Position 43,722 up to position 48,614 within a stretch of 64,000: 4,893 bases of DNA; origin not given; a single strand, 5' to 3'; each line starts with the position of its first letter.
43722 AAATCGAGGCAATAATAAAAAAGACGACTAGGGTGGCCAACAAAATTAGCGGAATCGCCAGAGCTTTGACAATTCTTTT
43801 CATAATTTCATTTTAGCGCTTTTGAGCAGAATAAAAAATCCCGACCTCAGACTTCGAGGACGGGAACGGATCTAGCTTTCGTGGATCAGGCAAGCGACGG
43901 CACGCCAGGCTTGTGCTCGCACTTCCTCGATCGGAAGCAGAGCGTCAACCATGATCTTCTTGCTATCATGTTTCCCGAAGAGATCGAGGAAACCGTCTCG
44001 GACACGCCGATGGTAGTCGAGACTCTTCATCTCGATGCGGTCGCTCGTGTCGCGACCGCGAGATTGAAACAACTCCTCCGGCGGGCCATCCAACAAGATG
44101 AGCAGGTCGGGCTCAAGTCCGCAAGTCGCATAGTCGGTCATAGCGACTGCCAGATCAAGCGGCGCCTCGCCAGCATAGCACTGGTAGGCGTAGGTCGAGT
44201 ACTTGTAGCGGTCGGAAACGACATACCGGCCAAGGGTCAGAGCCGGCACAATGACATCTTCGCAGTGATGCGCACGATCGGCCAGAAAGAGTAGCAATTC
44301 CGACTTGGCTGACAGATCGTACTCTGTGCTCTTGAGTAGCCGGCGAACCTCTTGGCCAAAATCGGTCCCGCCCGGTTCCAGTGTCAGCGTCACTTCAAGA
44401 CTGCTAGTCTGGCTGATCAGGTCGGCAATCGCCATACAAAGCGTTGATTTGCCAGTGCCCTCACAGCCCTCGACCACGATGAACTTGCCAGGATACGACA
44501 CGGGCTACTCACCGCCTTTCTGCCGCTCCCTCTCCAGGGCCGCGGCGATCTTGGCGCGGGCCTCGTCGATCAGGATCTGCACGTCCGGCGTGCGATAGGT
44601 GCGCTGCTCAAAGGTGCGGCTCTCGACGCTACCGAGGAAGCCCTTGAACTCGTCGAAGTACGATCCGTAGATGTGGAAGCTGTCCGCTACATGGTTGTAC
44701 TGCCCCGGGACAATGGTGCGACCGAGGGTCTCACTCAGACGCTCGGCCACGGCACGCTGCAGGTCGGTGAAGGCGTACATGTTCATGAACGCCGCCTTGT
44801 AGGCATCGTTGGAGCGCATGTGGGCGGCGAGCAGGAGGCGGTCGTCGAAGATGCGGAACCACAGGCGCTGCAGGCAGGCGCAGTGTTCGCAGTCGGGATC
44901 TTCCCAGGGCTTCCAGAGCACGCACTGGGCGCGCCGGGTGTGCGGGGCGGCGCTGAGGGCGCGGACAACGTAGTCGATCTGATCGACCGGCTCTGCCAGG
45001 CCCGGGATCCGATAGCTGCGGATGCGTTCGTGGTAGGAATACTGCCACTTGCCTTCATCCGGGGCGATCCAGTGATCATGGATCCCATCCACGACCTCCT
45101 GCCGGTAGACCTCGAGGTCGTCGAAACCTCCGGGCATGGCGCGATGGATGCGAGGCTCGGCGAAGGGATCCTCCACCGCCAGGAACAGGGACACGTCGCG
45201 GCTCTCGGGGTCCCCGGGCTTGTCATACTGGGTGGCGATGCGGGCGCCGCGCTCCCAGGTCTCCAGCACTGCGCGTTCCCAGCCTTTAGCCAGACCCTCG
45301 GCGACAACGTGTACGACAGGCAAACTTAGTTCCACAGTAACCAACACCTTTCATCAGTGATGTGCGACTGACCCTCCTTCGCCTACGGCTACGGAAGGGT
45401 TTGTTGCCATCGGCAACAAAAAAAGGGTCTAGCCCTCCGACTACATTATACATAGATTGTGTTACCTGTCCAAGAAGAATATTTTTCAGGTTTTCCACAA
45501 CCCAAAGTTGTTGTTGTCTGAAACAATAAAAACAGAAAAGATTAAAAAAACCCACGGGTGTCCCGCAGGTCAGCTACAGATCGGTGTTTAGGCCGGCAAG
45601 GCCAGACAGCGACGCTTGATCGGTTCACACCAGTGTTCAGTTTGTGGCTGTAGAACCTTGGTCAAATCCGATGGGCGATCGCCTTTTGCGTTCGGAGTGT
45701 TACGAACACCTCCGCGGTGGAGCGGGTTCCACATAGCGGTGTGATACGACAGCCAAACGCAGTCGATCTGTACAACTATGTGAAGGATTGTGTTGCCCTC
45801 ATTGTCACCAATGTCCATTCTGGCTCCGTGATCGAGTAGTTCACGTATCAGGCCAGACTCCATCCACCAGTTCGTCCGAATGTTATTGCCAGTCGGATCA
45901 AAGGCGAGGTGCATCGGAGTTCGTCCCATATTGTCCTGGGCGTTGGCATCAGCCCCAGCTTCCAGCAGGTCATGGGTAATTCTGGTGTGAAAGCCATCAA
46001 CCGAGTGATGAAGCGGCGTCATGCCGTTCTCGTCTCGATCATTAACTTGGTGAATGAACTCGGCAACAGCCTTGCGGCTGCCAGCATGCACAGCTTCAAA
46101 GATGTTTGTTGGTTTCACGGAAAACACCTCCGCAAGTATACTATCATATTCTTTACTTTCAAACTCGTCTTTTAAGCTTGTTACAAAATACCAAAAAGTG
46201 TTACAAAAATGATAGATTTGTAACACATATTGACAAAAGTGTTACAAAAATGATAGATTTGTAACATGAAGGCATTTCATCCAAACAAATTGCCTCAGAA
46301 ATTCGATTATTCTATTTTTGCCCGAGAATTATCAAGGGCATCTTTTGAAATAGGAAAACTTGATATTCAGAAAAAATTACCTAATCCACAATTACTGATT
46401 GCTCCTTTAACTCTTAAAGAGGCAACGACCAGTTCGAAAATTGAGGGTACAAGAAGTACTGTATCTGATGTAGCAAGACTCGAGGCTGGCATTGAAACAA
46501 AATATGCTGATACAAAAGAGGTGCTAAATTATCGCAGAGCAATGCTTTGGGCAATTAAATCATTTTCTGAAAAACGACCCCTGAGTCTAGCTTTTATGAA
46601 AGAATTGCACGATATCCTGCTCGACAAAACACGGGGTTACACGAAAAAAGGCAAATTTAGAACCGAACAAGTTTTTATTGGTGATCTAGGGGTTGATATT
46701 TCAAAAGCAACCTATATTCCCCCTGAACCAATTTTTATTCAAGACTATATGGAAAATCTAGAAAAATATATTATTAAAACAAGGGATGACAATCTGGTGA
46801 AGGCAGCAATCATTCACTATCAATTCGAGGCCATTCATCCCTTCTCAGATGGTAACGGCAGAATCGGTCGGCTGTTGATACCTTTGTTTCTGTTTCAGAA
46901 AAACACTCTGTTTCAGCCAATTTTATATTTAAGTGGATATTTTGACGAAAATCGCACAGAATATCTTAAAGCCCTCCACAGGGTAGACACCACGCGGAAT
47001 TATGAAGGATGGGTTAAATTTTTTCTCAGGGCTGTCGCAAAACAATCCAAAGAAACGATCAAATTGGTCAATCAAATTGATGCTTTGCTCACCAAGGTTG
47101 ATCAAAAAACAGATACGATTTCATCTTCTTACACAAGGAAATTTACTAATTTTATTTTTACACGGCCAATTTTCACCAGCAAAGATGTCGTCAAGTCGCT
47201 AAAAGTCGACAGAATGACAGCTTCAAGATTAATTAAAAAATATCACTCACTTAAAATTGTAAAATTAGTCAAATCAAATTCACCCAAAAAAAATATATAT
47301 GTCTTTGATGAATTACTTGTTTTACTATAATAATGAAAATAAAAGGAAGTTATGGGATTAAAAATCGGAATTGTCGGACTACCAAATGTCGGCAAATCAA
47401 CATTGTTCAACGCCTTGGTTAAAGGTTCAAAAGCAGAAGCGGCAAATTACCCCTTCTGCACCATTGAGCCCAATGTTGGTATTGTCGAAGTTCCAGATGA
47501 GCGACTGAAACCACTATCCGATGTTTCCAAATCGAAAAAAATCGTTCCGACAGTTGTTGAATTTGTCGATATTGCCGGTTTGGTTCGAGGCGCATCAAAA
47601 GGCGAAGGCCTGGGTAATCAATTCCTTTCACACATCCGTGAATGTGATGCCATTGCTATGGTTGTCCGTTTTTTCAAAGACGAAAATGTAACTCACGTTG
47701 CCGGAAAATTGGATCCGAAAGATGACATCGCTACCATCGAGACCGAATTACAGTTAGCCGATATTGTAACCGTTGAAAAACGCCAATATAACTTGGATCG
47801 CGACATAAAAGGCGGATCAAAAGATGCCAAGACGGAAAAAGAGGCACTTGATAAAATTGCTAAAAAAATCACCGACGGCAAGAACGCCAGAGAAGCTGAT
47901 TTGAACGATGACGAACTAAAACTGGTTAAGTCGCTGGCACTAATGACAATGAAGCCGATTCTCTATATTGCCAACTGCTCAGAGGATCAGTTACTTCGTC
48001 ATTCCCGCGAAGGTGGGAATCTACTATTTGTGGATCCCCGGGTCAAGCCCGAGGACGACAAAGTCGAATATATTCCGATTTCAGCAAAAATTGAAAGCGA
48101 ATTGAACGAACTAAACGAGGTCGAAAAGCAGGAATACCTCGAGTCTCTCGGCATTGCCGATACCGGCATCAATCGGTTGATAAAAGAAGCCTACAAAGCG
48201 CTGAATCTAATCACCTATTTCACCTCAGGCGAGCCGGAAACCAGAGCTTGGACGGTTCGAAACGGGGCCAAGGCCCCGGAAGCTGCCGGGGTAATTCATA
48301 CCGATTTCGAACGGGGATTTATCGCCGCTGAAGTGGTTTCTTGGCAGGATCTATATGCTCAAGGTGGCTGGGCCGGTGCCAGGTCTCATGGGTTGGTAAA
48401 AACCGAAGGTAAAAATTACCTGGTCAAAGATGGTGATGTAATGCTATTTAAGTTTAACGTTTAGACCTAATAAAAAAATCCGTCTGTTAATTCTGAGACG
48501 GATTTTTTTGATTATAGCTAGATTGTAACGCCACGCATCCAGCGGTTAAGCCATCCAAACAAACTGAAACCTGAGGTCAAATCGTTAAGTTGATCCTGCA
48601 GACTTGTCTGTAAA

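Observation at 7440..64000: Fourteen or more GC-rich, self-contained expression cassettes interleaved with AT-rich core genes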

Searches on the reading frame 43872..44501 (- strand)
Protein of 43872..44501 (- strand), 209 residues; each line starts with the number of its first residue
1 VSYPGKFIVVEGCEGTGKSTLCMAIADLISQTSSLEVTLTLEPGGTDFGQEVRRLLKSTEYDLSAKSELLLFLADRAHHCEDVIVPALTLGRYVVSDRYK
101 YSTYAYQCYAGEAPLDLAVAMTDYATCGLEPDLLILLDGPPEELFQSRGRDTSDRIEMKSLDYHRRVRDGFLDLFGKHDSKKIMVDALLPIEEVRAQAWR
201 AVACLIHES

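Call 5: search_protein_families(library=pfam, proteins=[window:43872-44501:-], max_evalue=0.01)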
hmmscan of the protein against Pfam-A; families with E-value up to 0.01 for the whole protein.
window:43872-44501:- (209 aa): 4 families
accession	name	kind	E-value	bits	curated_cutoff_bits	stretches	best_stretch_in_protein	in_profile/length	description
PF02223.23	Thymidylate_kin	-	2.6e-42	145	27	1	10-197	1-184/185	Thymidylate kinase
PF13401.12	AAA_22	-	4.8e-06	27.4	27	1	6-82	6-84/130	AAA domain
PF13521.12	AAA_28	-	0.00044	20.9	27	1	8-138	2-117/164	AAA domain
PF13207.12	AAA_17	-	0.0058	17.4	27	0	128-155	99-127/136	AAA domain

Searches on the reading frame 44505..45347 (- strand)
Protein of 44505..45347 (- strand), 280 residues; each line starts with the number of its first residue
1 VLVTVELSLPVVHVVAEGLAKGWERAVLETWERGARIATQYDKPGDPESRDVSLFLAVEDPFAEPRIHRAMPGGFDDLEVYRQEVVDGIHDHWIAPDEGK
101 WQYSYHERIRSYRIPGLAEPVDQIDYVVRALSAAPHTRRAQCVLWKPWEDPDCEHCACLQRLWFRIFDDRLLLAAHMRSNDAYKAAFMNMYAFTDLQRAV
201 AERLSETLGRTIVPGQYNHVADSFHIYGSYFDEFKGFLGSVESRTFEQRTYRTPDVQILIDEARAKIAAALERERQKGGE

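Call 5: search_protein_families(library=pfam, proteins=[window:44505-45347:-], max_evalue=0.01)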
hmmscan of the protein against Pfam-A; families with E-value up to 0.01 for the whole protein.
window:44505-45347:- (280 aa): 1 family
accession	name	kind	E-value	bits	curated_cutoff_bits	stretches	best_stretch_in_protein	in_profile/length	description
PF00303.24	Thymidylat_synt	-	9.4e-11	41.8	24.3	1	89-238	79-222/266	Thymidylate synthase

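Call 13: search_protein_families(library=phrogs, proteins=[window:44505-45347:-], max_evalue=0.01)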
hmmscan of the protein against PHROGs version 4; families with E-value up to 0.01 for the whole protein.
window:44505-45347:- (280 aa): 4 families
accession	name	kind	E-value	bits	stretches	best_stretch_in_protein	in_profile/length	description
phrog_160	-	DNA, RNA and nucleotide metabolism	2.1e-19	70.6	1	95-244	126-270/335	thymidylate synthase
phrog_5131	-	DNA, RNA and nucleotide metabolism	5.9e-19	69.5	1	104-257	102-247/357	thymidylate synthase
phrog_3676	-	DNA, RNA and nucleotide metabolism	6.5e-10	39.7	1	120-236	112-236/351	thymidylate synthase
phrog_5682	-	DNA, RNA and nucleotide metabolism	2.4e-05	24.8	1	95-243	33-167/209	thymidylate synthase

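Call 30: find_homologous_proteins(query=window:44505-45335:-, max_evalue=0.001)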
Query window:44505-45335:- (276 aa): 5608 proteins with E <= 0.001 among 8000 candidates; the best 120 are listed.
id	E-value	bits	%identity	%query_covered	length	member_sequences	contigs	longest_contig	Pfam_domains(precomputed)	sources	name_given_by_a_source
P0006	3.2e-188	642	100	100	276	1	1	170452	PF00303.25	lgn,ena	-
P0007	7.6e-173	591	100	92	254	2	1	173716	PF00303.25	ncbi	ncbi:MAG: thymidylate synthase [Patescibacteria group bacterium]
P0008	6.7e-158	542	84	100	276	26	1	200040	PF00303.25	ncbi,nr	ncbi:thymidylate synthase [bacterium]|nr:thymidylate synthase [bacterium]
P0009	3.8e-157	540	85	99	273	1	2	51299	PF00303.25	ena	-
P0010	1.4e-156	538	82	99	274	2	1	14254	PF00303.25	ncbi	-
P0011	2.0e-156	537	85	99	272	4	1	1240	PF00303.25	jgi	jgi:thymidylate synthase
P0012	4.7e-154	530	83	99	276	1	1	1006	PF00303.25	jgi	-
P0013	9.0e-154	529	82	99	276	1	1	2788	PF00303.25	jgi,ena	jgi:thymidylate synthase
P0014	8.4e-153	525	81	99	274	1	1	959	PF00303.25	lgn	-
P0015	1.3e-152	525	82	99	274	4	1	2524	PF00303.25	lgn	-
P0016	2.1e-152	524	81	99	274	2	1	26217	PF00303.25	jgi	jgi:thymidylate synthase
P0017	1.5e-151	521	80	98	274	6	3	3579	PF00303.25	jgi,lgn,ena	-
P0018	2.1e-151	521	97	83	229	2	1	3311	PF00303.25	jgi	-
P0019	3.0e-151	520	80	99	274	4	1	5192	PF00303.25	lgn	-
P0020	1.9e-150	518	82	98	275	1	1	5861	PF00303.25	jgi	jgi:thymidylate synthase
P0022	5.7e-148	510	80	92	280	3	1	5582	PF00303.25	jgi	-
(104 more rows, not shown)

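Call 31: find_encoding_contigs(protein=P0008, flank=10000, max_places=3)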
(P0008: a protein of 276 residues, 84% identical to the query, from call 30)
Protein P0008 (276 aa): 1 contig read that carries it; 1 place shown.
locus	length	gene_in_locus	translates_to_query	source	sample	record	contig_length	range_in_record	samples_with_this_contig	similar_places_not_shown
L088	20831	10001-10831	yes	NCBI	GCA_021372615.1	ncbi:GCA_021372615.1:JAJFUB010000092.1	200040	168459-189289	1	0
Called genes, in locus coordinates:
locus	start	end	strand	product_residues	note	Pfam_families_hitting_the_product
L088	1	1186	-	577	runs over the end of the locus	-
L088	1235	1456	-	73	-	-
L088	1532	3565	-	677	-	PF02838:Glyco_hydro_20b (weak)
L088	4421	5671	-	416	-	PF00079:Serpin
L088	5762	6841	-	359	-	PF03739:LptF_LptG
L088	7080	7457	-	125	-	PF01648:ACPS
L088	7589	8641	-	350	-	PF07833:Cu_amine_oxidN1 (weak), PF03734:YkuD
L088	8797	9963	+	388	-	PF00515:TPR_1 (faint), PF07719:TPR_2 (faint), PF13181:TPR_8 (faint), PF13428:TPR_14 (faint), PF13432:TPR_16 (faint), PF13414:TPR_11 (faint), PF14559:TPR_19 (weak)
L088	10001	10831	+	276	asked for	PF00303:Thymidylat_synt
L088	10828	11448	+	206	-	PF01569:PAP2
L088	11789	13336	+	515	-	PF00117:GATase, PF00733:Asn_synthase (faint), PF07722:Peptidase_C26, PF02540:NAD_synthase (faint), PF03054:tRNA_Me_trans (faint), PF00958:GMP_synt_C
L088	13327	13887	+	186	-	PF00156:Pribosyltran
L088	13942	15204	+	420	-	PF07498:Rho_N, PF07497:Rho_RNA_bind, PF00006:ATP-synt_ab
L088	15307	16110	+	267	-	-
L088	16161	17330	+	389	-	PF13439:Glyco_transf_4, PF13579:Glyco_trans_4_4, PF00534:Glycos_transf_1, PF13692:Glyco_trans_1_4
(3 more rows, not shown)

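Call 32: find_encoding_contigs(protein=P0009, flank=10000, max_places=3)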
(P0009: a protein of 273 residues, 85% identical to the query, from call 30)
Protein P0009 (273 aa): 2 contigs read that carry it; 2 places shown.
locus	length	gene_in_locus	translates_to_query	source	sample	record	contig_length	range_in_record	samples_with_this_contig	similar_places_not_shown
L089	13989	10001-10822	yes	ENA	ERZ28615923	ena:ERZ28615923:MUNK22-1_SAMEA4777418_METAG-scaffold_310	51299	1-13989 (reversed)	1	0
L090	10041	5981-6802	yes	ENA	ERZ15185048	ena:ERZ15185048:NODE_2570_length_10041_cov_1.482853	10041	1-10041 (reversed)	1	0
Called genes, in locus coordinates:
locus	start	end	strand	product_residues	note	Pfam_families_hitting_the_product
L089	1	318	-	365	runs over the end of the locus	PF00146:NADHdh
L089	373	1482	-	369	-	PF00346:Complex1_49kDa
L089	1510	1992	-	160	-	PF00329:Complex1_30kDa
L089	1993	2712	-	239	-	PF01058:Oxidored_q6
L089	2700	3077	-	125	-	PF00507:Oxidored_q4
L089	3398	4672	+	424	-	PF01120:Alpha_L_fucos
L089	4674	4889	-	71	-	-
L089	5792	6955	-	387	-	PF00079:Serpin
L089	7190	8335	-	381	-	PF03739:LptF_LptG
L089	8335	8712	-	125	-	PF01648:ACPS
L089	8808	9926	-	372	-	PF07833:Cu_amine_oxidN1 (weak), PF03734:YkuD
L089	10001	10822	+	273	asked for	PF00303:Thymidylat_synt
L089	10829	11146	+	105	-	-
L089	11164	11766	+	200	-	PF01569:PAP2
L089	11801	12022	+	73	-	-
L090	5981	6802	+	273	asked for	PF00303:Thymidylat_synt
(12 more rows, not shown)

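Call 89: find_encoding_contigs(protein=P0010, flank=6000, max_places=2)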
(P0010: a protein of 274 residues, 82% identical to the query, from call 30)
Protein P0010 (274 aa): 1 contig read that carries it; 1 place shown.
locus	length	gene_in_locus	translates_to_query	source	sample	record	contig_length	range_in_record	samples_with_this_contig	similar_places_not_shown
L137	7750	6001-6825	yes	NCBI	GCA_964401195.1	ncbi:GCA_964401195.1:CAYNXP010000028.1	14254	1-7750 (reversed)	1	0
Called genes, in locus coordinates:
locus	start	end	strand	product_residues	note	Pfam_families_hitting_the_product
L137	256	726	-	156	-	PF00436:SSB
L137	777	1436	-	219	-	PF01250:Ribosomal_S6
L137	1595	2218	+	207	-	-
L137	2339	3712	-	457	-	PF02660:G3P_acyltransf, PF01488:Shikimate_DH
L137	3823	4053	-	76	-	PF02660:G3P_acyltransf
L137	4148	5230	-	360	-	PF01926:MMR_HSR1, PF02421:FeoB_N, PF06071:YchF-GTPase_C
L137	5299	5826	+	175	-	PF12796:Ank_2 (weak), PF13637:Ank_4 (faint), PF00023:Ank (faint), PF13857:Ank_5 (weak)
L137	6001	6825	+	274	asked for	PF00303:Thymidylat_synt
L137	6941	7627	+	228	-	-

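Call 90: find_encoding_contigs(protein=P0016, flank=6000, max_places=2)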
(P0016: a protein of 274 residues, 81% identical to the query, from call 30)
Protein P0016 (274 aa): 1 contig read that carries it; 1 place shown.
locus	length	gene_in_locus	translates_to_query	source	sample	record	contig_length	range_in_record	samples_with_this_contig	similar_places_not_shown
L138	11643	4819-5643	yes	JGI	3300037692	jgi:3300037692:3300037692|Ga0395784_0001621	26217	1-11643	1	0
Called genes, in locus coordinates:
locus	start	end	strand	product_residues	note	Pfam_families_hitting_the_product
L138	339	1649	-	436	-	PF00079:Serpin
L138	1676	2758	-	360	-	PF03739:LptF_LptG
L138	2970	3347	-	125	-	PF01648:ACPS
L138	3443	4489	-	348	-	PF07833:Cu_amine_oxidN1 (weak), PF03734:YkuD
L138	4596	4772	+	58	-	-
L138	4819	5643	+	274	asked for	PF00303:Thymidylat_synt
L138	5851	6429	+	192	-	PF01569:PAP2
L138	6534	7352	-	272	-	PF01261:AP_endonuc_2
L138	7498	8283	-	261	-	PF12686:DUF3800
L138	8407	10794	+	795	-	PF02638:GHL10, PF13200:DUF4015 (faint)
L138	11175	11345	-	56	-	-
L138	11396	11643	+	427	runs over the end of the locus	PF02012:BNR (faint), PF13088:BNR_2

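Call 94: find_encoding_contigs(protein=P0022, flank=5000, max_places=2)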
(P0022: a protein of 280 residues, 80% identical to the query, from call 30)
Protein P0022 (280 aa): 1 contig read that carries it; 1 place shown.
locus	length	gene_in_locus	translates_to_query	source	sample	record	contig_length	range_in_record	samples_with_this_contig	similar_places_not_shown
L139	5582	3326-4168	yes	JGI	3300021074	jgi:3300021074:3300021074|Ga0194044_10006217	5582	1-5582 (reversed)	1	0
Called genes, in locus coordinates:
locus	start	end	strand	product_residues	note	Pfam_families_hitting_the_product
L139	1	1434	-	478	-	?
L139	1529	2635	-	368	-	PF01926:MMR_HSR1, PF02421:FeoB_N, PF06071:YchF-GTPase_C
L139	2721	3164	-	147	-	-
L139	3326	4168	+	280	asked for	PF00303:Thymidylat_synt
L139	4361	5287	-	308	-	-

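Call 95: find_encoding_contigs(protein=P0019, flank=5000, max_places=2)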
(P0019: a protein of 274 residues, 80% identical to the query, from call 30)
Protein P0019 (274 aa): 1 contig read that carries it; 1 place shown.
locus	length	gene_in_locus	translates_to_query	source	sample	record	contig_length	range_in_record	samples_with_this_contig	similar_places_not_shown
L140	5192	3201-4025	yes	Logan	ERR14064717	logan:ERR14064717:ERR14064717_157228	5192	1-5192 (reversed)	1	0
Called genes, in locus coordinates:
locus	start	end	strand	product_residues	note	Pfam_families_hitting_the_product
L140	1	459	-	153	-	?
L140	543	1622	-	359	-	PF03739:LptF_LptG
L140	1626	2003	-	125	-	PF01648:ACPS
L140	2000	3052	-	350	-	PF07833:Cu_amine_oxidN1 (weak), PF03734:YkuD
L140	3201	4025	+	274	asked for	PF00303:Thymidylat_synt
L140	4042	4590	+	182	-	PF01569:PAP2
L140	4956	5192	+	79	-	?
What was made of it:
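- The closest thyA relatives are chromosomal genes in a conserved cellular context (calls 31, 32, 90, 95).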

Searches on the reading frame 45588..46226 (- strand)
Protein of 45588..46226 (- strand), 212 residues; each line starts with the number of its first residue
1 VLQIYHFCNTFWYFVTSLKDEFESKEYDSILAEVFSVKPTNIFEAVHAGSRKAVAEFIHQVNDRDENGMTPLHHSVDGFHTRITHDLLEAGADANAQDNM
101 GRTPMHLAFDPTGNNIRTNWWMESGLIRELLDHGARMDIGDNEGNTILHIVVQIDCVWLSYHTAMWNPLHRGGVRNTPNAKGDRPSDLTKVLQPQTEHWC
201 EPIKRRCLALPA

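Call 6: search_protein_families(library=pfam, proteins=[window:45588-46226:-], max_evalue=0.01)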
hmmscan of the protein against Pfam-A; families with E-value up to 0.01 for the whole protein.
window:45588-46226:- (212 aa): 5 families
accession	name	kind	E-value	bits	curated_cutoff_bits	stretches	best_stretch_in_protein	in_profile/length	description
PF13637.12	Ank_4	-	2e-12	47.4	22.7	1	80-108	9-37/50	Ankyrin repeats (many copies)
PF12796.13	Ank_2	-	2.1e-12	47.9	27.3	1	43-109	2-68/90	Ankyrin repeats (3 copies)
PF13857.12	Ank_5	-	4.4e-10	40.1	27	1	61-108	9-56/56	Ankyrin repeats (many copies)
PF00023.36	Ank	-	4.7e-10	39.6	21.1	1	67-99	1-33/33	Ankyrin repeat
PF13606.12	Ank_3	-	2.2e-05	24.9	22.3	0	67-96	1-30/30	Ankyrin repeat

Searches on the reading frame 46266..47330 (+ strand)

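Call 17: search_protein_families(library=pfam, proteins=[window:46266-47330:+], max_evalue=0.00001)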
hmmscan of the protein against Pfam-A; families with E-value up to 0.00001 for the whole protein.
window:46266-47330:+ (354 aa): 2 families
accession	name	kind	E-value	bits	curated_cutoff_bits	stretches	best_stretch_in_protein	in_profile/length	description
PF02661.23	Fic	-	3.8e-24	85.8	24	1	105-209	1-93/93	Fic/DOC family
PF13784.11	Fic_N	-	1.1e-21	77.1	26.7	1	20-97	2-81/82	Fic/DOC family N-terminal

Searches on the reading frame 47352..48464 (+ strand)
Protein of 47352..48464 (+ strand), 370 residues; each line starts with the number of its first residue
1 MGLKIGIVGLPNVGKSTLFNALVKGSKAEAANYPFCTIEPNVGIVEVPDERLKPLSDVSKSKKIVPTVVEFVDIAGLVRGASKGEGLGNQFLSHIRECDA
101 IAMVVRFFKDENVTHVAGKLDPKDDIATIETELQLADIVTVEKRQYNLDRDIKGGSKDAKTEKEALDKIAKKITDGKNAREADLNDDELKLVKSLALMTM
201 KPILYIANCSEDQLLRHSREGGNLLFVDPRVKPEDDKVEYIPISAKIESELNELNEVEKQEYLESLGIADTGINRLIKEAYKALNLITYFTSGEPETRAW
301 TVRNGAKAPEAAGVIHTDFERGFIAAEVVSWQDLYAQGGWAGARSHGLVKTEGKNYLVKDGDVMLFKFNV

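Call 17: search_protein_families(library=pfam, proteins=[window:47352-48464:+], max_evalue=0.00001)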
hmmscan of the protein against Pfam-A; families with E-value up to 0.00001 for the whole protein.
window:47352-48464:+ (370 aa): 3 families
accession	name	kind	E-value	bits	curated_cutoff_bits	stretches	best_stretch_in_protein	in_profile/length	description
PF06071.19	YchF-GTPase_C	-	3.5e-36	123.6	27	1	286-369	1-84/84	Protein of unknown function (DUF933)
PF01926.29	MMR_HSR1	-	6.6e-24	84.6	21.9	1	4-115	1-91/113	50S ribosome-binding GTPase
PF02421.24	FeoB_N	-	4.4e-08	33.2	27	1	4-51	2-48/156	Ferrous iron transport protein B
